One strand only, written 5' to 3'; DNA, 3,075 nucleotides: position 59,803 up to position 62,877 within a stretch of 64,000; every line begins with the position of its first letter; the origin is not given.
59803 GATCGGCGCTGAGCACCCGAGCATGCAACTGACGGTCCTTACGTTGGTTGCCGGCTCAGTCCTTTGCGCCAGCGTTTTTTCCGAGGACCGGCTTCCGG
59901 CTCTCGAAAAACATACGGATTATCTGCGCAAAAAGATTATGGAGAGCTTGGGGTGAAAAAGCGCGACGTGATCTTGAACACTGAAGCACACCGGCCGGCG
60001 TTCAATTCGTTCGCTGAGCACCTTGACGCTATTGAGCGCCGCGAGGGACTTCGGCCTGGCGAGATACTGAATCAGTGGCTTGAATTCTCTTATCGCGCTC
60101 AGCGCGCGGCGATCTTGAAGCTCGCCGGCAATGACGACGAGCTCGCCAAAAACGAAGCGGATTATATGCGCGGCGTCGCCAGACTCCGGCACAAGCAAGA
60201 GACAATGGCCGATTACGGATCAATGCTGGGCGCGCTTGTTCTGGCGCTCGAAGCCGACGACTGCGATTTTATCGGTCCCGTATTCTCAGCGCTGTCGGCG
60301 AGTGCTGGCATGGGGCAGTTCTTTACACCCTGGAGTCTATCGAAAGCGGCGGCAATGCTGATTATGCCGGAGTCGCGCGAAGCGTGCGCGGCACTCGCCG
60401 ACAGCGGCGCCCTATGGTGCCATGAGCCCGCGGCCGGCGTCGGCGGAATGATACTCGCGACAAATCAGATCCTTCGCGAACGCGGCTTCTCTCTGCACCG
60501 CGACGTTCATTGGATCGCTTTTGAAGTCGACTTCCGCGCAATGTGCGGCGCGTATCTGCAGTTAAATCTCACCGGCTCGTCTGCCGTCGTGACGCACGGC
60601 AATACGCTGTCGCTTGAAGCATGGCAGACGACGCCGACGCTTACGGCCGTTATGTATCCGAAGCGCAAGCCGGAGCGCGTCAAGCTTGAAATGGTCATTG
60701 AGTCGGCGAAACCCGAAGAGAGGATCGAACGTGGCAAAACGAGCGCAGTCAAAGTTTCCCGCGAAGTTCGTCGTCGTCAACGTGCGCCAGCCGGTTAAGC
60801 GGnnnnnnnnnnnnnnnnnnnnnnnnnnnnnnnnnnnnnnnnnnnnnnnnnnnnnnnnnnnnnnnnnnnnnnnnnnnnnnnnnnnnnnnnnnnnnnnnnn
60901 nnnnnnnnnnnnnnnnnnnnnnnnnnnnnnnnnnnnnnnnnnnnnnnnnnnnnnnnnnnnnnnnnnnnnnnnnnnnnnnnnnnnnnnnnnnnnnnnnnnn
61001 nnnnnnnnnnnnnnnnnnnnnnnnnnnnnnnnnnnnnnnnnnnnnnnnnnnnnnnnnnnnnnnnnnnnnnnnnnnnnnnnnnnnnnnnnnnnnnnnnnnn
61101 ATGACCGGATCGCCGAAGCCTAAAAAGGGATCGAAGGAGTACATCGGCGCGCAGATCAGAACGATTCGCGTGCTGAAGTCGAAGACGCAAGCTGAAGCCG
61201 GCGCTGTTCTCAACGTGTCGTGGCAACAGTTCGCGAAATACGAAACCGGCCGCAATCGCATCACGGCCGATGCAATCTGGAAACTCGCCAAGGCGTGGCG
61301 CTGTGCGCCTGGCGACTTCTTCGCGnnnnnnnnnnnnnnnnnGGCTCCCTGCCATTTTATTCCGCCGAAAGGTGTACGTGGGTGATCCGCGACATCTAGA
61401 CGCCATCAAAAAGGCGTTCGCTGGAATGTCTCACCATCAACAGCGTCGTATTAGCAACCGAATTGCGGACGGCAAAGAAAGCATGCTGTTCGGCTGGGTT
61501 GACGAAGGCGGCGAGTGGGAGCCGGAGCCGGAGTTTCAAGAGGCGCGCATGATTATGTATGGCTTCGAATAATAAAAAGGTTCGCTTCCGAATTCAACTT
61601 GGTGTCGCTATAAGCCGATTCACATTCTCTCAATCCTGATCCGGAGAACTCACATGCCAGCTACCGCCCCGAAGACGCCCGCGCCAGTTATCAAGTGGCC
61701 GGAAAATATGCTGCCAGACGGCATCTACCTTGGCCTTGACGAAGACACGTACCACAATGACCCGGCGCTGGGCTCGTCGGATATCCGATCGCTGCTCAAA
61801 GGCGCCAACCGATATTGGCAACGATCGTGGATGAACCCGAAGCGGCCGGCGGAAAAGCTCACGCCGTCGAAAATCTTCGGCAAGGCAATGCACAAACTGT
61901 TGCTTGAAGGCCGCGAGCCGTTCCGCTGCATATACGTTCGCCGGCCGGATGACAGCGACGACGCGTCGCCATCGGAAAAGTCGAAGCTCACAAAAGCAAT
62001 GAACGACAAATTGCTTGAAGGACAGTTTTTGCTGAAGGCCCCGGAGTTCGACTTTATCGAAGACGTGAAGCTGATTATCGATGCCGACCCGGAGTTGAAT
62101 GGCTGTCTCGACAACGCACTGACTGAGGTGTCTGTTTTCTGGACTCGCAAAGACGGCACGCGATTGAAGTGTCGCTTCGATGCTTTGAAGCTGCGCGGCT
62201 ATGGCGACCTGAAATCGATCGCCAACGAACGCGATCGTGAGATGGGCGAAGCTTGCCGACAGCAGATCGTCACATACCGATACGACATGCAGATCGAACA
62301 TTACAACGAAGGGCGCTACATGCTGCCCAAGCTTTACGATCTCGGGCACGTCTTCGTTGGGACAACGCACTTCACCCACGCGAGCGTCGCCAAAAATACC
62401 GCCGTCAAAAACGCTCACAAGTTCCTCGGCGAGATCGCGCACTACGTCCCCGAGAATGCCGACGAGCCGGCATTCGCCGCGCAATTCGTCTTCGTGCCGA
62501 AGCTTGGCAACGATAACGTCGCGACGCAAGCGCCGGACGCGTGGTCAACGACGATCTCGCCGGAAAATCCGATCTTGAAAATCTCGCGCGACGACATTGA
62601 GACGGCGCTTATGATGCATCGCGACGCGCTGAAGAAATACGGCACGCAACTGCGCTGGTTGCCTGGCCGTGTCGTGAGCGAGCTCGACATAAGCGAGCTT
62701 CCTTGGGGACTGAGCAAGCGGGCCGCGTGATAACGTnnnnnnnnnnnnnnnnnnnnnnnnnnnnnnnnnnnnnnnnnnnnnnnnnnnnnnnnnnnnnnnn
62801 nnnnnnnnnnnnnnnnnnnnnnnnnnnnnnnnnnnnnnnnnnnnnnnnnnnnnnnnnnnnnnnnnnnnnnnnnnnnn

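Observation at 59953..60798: Truncated HsdM-like protein with SAM-binding motifs intact but catalytic NPPF replaced by YPKR: possible Type I R-M decoy or SAM sponge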

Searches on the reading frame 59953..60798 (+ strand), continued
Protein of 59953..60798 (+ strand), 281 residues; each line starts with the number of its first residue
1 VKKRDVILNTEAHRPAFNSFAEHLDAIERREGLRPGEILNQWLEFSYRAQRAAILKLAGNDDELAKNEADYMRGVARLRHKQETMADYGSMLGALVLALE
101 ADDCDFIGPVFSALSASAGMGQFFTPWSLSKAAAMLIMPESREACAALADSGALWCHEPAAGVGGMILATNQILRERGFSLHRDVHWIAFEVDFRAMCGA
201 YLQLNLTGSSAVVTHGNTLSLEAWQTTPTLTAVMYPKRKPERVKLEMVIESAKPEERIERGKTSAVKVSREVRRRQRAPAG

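Call 58: get_annotated_region(hit=H72, flank=6000)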
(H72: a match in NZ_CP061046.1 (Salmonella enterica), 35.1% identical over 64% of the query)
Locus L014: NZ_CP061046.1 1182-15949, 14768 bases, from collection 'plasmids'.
description: Salmonella enterica subsp. enterica serovar Typhimurium strain BBS1406 plasmid pSGI4, complete sequence
organism: Salmonella enterica (NCBI taxid 90371)
taxonomy: Bacteria; Pseudomonadota; Gammaproteobacteria; Enterobacterales; Enterobacteriaceae; Salmonella; Salmonella enterica
host: -; source: bacterial culture; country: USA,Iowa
typing (MOB-suite, as given by PLSDB): non-mobilizable; mating-pair formation MPF_F
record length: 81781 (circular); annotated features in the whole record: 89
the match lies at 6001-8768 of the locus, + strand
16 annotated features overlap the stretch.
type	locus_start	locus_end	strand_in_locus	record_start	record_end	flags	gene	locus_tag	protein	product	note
CDS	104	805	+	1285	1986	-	-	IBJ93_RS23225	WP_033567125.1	YkgJ family cysteine cluster protein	-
CDS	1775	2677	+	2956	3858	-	-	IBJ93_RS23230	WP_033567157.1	integrase domain-containing protein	-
CDS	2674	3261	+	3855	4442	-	-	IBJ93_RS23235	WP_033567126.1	hypothetical protein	-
CDS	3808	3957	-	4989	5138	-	-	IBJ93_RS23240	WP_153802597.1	hypothetical protein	-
CDS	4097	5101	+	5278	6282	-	-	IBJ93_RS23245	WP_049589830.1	hypothetical protein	-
CDS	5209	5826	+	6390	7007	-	-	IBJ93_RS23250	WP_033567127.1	hypothetical protein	-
CDS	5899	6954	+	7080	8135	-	-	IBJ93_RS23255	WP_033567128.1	ArdC-like ssDNA-binding domain-containing protein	-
CDS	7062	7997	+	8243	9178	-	-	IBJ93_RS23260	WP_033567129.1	DUF1281 domain-containing protein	-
CDS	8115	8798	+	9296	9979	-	-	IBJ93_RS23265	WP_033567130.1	N-6 DNA methylase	GO:0006306 - DNA methylation [Evidence IEA]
CDS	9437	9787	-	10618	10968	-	-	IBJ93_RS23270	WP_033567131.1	DUF305 domain-containing protein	-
CDS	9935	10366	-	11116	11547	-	silE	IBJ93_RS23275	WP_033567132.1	silver-binding protein SilE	-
predicted_resistance_gene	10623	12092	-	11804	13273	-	silS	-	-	copper/silver sensor histidine kinase SilS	predicted by amrfinderplus; class COPPER/SILVER; identity 97.55%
predicted_resistance_gene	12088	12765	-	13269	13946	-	silR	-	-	copper/silver response regulator transcription factor SilR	predicted by amrfinderplus; class COPPER/SILVER; identity 97.35%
predicted_resistance_gene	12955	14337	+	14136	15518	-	silC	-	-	Cu(+)/Ag(+) efflux RND transporter outer membrane channel SilC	predicted by amrfinderplus; class COPPER/SILVER; identity 98.05%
CDS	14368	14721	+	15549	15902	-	cusF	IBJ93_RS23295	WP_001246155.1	cation efflux system protein CusF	-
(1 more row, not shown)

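Call 65: find_related_loci(query=A3, collection=viral_contigs, flank=8000)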
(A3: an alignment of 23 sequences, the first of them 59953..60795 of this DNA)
Query A3 (281 aa) in viral_contigs; peptide patterns used: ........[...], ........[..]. (x = any residue, [..] = any of these).
413 stretches matched a pattern; 302 encode a relative of the query (tblastn E <= 1e-3); the best 80 are kept; 80 distinct loci.
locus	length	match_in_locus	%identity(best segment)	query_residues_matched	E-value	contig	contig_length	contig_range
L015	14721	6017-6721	54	1-242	2e-76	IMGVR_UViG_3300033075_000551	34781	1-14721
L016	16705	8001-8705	52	1-238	3e-75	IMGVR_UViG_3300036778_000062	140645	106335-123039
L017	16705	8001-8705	51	1-238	2e-73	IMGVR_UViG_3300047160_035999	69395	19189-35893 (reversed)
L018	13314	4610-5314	49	1-240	8e-60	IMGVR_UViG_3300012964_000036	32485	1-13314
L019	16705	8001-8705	49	1-239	4e-72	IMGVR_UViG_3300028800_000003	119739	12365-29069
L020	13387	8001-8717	47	1-244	6e-66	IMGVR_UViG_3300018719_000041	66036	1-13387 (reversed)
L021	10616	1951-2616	44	13-238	2e-55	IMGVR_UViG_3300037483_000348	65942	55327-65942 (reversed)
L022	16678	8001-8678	44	13-238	4e-52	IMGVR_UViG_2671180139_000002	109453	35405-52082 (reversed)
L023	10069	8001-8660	44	11-238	3e-51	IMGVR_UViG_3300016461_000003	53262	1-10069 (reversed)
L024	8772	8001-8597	44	13-208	3e-46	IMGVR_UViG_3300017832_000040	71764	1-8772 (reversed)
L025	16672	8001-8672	41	24-254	4e-51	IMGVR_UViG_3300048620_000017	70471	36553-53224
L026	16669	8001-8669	37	8-232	1e-43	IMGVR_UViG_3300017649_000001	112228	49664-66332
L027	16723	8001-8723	48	1-250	2e-61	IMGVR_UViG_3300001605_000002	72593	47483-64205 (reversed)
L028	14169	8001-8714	39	7-241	4e-46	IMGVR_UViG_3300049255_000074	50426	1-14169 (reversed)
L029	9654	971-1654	34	20-254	7e-26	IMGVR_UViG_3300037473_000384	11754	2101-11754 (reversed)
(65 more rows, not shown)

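Call 79: find_encoding_contigs(protein=P0247, flank=8000, max_places=3)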
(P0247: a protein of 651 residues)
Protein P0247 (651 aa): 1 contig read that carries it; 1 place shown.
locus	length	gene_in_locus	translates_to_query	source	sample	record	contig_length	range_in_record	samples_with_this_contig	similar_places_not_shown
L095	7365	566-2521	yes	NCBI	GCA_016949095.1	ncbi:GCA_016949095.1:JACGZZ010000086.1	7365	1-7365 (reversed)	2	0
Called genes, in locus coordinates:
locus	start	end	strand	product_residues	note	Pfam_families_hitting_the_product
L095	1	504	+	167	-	?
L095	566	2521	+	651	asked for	PF08401:ArdcN, PF06755:CbtA_toxin, PF02384:N6_Mtase (weak)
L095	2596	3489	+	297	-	-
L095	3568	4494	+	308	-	-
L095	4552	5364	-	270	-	-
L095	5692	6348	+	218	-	-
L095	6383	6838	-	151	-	-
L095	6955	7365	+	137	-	?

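Call 80: search_protein_families(library=phrogs, proteins=[P0247, L014:5899-6951:+, L003:8857-9687:+, P0009], max_evalue=0.00001)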
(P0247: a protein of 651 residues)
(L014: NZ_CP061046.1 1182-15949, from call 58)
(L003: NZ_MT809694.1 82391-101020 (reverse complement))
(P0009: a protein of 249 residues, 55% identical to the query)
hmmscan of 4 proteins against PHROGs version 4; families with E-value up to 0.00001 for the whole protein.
P0247 (651 aa): 3 families
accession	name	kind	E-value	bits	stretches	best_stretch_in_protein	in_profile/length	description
phrog_23459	-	unknown function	6.6e-189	630.3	1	9-646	7-648/649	-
phrog_5696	-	unknown function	5.6e-76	256.2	1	414-649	9-246/250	-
phrog_7245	-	moron, auxiliary metabolic gene and host takeover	5.6e-34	118.8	1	10-261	8-306/324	anti-restriction protein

L014:5899-6951:+ (351 aa): 2 families
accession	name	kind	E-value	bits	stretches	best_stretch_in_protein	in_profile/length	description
phrog_7245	-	moron, auxiliary metabolic gene and host takeover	2.3e-79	267.9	1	40-345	8-306/324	anti-restriction protein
phrog_23459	-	unknown function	1.6e-37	130.1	2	160-340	94-263/649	-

L003:8857-9687:+ (277 aa): 3 families
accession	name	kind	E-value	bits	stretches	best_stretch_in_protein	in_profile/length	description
phrog_5696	-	unknown function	1.3e-68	232.1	1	31-258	5-236/250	-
phrog_23459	-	unknown function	1.2e-50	173.5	1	15-259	396-642/649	-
phrog_2713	-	unknown function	3.7e-08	33.8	1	139-235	191-280/520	-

P0009 (249 aa): 3 families
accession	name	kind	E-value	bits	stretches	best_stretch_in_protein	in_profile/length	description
phrog_5696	-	unknown function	5e-38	131.9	1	12-224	15-225/250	-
phrog_23459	-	unknown function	1.9e-21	77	1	63-224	468-630/649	-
phrog_2713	-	unknown function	5.7e-06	26.6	1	114-172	189-239/520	-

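Call 82: list_cluster_members(proteins=[L003:8857-9687:+, L014:8115-8795:+, L012:4860-5750:+, L013:7006-7875:+, P0247])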
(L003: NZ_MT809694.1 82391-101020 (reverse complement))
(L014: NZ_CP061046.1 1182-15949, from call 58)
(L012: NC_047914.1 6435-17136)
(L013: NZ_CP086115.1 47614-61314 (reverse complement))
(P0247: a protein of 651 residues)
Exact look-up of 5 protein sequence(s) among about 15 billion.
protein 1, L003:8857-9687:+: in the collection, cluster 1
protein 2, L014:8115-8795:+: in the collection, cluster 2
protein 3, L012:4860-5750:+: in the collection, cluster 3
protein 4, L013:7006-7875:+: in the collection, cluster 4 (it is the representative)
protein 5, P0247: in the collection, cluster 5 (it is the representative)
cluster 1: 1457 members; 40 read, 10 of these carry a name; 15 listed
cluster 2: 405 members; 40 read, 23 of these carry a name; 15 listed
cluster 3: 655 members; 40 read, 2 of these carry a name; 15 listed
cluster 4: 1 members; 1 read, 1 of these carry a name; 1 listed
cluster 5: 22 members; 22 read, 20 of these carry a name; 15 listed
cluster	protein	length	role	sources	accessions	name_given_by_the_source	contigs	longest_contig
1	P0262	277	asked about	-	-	N-6 DNA methylase [Klebsiella pneumoniae] | hypothetical protein | site-specific DNA-methyltransferase (adenine-specific) n=22 Tax=Enterobacterales ...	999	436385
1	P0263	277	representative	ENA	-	-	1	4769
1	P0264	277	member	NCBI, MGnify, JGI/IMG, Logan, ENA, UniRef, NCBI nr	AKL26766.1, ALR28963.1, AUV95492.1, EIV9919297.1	TPA: SAM-dependent DNA methyltransferase [Klebsiella pneumoniae] | FL=1 | hypothetical protein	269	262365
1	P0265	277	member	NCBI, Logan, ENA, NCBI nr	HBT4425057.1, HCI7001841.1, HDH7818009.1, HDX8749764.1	N-6 DNA methylase [Klebsiella sp. JL973] | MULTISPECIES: N-6 DNA methylase [Klebsiella]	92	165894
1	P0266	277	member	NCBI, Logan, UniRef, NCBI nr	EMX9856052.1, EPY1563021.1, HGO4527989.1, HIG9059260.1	N-6 DNA methylase [Klebsiella michiganensis] | N-6 DNA methylase n=1 Tax=Klebsiella/Raoultella group TaxID=2890311 RepID=UPI00265955A6 | N-6 DNA methylase [Klebsiella pneumoniae]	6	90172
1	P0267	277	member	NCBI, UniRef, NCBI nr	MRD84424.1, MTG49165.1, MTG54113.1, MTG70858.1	N-6 DNA methylase [Klebsiella pneumoniae] | N-6 DNA methylase n=1 Tax=Klebsiella pneumoniae TaxID=573 RepID=UPI001298C630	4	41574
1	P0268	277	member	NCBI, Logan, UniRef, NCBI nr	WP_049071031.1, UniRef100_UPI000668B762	N-6 DNA methylase [Klebsiella michiganensis] | N-6 DNA methylase n=1 Tax=Klebsiella michiganensis TaxID=1134687 RepID=UPI000668B762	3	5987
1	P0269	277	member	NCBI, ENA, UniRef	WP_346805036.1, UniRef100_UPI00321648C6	N-6 DNA methylase [Klebsiella pneumoniae] | N-6 DNA methylase n=1 Tax=Klebsiella pneumoniae TaxID=573 RepID=UPI00321648C6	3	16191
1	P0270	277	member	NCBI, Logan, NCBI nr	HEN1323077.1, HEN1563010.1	TPA: N-6 DNA methylase [Klebsiella pneumoniae] | N-6 DNA methylase [Klebsiella pneumoniae]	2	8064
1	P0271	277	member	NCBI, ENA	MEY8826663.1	N-6 DNA methylase [Klebsiella pneumoniae]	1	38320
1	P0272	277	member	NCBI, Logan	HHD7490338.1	TPA: N-6 DNA methylase [Klebsiella oxytoca]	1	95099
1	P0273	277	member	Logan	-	-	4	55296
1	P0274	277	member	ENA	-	-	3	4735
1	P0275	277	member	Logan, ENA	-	-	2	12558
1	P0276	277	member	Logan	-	-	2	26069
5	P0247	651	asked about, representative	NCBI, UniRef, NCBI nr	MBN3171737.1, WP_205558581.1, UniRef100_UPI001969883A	ArdC-like ssDNA-binding domain-containing protein [Pectobacterium brasiliense] | ArdC-like ssDNA-binding domain-containing protein n=1 Tax=Pectobacterium brasiliense ...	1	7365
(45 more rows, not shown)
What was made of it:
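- Databases annotate the family as N-6 DNA methylase (call 82).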

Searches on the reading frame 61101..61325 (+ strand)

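Call 14: search_protein_families(library=phrogs, proteins=[window:61101-61325:+], max_evalue=0.001)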
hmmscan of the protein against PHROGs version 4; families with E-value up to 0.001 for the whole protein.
window:61101-61325:+ (75 aa): 6 families
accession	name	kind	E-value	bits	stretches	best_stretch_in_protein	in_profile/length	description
phrog_3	-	transcription regulation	1.3e-06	29.4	1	8-74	82-146/430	transcriptional repressor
phrog_5823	-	transcription regulation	3e-05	24.3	1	11-73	3-66/404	transcriptional regulator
phrog_4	-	transcription regulation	3.9e-05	23.8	1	8-73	126-191/400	transcriptional repressor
phrog_2439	-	transcription regulation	4.1e-05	23.6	1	11-71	4-64/367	transcriptional regulator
phrog_2967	-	transcription regulation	0.00051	20.6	1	9-69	5-65/225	transcriptional regulator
phrog_8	-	transcription regulation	0.00052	20.5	1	20-73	165-215/346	transcriptional regulator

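Call 15: search_protein_families(library=pfam, proteins=[window:61101-61325:+], max_evalue=0.01)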
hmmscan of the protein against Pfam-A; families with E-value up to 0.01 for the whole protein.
window:61101-61325:+ (75 aa): 3 families
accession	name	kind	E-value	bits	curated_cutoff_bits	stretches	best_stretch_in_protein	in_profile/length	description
PF01381.28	HTH_3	-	1.7e-06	28.4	23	1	19-65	1-47/55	Helix-turn-helix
PF13560.12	HTH_31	-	4.2e-06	27.4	27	1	16-66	3-54/64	Helix-turn-helix domain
PF13443.12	HTH_26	-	0.00034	21.3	22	1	37-74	20-58/63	Cro/C1-type HTH DNA-binding domain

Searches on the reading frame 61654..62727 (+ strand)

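Call 14: search_protein_families(library=phrogs, proteins=[window:61654-62727:+], max_evalue=0.001)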
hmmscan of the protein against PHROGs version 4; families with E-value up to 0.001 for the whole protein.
window:61654-62727:+ (358 aa): 1 family
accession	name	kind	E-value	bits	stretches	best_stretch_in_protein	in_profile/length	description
phrog_412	-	DNA, RNA and nucleotide metabolism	3.2e-30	106.7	1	16-224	131-336/440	exonuclease VIII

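Call 15: search_protein_families(library=pfam, proteins=[window:61654-62727:+], max_evalue=0.01)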
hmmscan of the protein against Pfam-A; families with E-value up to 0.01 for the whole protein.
window:61654-62727:+ (358 aa): 1 family
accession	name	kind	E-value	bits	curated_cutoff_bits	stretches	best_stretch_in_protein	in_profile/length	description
PF12684.13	DUF3799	-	2.9e-09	37.5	26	1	68-221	26-164/233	PDDEXK-like domain of unknown function (DUF3799)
